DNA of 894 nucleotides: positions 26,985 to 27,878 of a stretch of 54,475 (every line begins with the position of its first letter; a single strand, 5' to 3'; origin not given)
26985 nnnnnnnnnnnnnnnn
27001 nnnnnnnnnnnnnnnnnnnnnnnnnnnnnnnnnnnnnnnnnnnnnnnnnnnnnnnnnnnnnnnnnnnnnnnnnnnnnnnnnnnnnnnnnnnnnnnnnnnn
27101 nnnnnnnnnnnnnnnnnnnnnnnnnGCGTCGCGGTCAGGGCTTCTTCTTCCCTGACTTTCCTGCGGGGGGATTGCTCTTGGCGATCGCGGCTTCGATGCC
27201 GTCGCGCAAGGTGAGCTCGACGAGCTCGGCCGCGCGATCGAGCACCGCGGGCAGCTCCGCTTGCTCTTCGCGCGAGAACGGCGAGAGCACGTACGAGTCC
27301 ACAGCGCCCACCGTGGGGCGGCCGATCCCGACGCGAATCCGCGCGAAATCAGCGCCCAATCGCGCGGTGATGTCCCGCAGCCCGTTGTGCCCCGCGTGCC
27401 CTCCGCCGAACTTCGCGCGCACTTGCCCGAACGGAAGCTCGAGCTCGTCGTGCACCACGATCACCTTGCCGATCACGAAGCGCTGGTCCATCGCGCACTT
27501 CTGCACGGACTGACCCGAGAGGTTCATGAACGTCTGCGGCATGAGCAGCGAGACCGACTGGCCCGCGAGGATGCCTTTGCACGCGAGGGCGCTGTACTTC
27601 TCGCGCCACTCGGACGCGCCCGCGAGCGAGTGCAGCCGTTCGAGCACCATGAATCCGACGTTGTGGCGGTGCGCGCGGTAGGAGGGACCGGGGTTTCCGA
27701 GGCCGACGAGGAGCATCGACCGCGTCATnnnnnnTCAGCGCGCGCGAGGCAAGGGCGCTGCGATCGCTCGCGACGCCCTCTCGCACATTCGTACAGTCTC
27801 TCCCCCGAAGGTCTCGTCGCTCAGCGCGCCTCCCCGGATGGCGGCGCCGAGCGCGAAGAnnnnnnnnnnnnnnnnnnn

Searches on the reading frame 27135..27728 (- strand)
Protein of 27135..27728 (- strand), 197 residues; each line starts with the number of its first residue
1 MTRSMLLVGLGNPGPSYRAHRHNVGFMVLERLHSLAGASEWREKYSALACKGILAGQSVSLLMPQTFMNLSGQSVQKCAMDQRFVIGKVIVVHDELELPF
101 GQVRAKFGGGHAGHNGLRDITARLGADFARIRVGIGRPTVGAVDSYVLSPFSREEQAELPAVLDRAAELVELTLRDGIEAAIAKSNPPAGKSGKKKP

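Call 9: search_protein_families(library=pfam, proteins=[window:27135-27728:-], max_evalue=0.001)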
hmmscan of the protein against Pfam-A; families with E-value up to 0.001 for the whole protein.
window:27135-27728:- (197 aa): 1 family
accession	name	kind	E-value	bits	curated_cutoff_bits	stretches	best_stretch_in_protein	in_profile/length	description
PF01195.25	Pept_tRNA_hydro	-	5.8e-59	199.4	27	1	6-185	1-182/183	Peptidyl-tRNA hydrolase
